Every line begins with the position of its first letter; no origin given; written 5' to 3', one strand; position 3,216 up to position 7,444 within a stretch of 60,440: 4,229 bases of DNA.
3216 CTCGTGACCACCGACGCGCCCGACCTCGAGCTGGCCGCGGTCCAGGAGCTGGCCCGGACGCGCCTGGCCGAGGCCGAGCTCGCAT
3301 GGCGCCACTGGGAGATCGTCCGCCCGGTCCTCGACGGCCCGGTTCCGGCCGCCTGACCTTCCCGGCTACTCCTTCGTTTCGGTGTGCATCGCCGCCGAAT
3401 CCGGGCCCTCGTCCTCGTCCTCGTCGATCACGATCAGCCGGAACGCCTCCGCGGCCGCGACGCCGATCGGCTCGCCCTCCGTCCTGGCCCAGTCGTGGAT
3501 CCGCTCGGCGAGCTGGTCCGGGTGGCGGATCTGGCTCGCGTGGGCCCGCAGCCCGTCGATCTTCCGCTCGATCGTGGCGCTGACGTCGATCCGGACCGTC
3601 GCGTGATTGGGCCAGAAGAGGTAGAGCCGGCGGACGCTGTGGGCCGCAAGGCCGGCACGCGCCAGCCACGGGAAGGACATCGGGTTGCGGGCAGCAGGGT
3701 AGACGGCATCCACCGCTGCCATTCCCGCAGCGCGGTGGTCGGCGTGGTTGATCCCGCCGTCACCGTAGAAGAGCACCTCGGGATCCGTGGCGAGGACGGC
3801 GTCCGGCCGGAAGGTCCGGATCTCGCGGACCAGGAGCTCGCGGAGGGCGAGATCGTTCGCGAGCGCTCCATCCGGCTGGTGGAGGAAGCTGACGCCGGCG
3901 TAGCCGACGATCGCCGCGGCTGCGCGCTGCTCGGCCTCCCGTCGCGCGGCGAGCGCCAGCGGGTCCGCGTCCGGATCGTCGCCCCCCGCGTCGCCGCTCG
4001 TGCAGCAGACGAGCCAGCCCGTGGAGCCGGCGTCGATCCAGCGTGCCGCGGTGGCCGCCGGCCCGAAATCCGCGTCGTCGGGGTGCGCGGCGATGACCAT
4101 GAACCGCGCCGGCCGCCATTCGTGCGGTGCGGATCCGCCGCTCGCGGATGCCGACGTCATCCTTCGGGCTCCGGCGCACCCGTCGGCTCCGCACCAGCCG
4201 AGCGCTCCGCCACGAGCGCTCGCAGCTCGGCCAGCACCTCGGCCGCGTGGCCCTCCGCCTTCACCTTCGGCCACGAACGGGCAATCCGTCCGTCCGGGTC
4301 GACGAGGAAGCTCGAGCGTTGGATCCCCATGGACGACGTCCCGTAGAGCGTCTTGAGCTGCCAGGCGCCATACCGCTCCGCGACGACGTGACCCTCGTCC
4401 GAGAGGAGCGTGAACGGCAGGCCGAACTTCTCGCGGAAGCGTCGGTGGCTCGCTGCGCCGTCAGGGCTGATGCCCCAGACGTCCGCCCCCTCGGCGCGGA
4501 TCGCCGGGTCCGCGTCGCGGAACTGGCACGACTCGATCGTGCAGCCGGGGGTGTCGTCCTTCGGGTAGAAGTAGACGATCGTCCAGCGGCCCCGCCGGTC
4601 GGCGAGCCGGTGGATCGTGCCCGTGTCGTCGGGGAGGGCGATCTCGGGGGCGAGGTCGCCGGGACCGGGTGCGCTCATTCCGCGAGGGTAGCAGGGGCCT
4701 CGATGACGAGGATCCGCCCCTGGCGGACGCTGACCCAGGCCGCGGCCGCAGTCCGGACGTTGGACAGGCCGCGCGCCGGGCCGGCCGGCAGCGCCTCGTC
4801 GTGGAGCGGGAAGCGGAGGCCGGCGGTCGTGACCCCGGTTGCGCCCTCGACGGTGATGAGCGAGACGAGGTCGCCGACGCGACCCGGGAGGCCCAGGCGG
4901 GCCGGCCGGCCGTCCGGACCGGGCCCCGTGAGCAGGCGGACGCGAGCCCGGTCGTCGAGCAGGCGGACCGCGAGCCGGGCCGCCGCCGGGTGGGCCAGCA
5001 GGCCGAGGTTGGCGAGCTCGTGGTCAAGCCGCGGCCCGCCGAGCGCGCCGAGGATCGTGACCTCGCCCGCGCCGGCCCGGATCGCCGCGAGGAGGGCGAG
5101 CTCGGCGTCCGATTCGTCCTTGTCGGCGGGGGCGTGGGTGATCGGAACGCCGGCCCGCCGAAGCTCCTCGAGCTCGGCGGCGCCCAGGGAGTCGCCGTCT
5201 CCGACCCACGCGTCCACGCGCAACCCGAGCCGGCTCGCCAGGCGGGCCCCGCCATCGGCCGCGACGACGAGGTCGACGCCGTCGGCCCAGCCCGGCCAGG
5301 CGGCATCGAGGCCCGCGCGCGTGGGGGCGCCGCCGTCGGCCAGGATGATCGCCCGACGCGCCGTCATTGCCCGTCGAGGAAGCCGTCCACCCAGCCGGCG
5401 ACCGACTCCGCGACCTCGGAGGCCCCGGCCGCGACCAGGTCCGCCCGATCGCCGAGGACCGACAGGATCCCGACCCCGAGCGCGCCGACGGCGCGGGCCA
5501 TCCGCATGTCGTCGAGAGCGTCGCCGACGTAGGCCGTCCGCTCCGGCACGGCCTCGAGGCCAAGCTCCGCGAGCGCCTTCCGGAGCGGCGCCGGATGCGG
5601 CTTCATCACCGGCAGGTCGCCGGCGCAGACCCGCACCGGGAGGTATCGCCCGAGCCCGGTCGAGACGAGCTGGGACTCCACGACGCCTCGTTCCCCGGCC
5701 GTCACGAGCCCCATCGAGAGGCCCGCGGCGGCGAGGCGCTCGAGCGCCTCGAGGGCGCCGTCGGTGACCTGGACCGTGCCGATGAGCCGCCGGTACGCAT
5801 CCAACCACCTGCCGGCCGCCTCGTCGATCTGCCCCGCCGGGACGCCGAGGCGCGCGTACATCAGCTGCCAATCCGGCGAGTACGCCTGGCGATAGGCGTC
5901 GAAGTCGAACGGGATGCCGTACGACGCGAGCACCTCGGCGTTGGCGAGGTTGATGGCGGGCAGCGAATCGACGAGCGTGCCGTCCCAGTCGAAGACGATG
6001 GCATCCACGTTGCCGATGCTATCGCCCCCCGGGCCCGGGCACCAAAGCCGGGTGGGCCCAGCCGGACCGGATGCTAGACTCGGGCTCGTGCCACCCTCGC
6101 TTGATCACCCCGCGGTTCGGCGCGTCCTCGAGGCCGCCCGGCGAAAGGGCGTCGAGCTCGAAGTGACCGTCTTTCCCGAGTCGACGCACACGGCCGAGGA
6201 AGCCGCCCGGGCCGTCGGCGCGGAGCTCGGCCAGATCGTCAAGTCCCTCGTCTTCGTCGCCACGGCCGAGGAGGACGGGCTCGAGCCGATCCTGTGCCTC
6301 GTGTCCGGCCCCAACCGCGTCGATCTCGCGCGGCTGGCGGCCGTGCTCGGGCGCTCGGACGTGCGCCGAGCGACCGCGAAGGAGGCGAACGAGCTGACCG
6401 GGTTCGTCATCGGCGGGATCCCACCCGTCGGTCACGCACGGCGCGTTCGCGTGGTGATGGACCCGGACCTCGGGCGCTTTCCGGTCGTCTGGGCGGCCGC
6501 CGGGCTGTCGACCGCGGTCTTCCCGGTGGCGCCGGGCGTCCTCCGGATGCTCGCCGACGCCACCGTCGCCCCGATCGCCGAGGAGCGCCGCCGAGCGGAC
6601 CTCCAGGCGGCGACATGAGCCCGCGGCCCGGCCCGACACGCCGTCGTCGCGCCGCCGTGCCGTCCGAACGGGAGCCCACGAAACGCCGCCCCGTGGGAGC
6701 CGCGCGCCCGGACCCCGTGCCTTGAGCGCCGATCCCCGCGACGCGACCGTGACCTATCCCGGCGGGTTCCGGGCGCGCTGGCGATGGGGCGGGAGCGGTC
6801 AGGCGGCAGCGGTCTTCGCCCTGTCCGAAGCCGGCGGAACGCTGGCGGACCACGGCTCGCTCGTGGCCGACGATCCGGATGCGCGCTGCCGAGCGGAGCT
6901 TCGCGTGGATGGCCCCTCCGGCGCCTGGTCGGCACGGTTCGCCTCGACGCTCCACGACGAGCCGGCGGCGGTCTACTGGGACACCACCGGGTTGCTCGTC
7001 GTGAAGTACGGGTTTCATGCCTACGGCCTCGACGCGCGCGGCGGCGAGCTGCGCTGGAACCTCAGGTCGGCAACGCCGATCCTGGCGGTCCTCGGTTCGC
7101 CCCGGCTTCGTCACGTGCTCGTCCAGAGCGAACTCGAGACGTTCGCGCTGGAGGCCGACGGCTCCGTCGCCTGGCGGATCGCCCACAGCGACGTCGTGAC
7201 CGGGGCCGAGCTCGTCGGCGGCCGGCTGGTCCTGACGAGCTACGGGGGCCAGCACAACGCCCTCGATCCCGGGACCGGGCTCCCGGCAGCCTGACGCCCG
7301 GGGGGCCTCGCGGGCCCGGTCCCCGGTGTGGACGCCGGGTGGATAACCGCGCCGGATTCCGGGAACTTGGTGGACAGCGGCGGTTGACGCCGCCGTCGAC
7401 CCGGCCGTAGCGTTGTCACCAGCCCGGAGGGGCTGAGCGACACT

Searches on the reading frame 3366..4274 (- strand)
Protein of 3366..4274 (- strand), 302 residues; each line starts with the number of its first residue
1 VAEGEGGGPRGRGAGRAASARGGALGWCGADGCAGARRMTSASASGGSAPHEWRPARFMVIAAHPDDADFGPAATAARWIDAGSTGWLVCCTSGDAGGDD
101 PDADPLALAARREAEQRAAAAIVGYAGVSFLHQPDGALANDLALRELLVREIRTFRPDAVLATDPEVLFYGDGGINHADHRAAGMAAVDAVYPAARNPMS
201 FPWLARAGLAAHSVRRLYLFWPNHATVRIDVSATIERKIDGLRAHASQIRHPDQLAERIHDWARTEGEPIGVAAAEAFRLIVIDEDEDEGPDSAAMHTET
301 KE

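Call 76: search_protein_families(library=pfam, proteins=[window:3366-4274:-], max_evalue=0.0001)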
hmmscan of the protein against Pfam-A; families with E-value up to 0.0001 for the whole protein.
window:3366-4274:- (302 aa): 1 family
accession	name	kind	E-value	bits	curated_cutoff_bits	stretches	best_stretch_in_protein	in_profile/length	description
PF02585.22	PIG-L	-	1.2e-23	84.4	28.2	1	59-190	1-128/129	GlcNAc-PI de-N-acetylase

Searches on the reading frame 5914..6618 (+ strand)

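Call 76: search_protein_families(library=pfam, proteins=[window:5914-6618:+], max_evalue=0.0001)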
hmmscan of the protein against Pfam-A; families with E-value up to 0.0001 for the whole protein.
window:5914-6618:+ (234 aa): 1 family
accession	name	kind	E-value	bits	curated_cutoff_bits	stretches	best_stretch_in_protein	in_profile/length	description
PF04073.20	tRNA_edit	-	1.1e-27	97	25.5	1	89-210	2-120/123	Aminoacyl-tRNA editing domain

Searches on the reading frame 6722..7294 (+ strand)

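Call 76: search_protein_families(library=pfam, proteins=[window:6722-7294:+], max_evalue=0.0001)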
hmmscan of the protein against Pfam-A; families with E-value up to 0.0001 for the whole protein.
window:6722-7294:+ (190 aa): 1 family
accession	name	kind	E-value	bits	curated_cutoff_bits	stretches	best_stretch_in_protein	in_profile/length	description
PF13360.13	PQQ_2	-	7.8e-07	29.4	27.6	1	101-186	6-93/233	Outer membrane protein assembly factor BamB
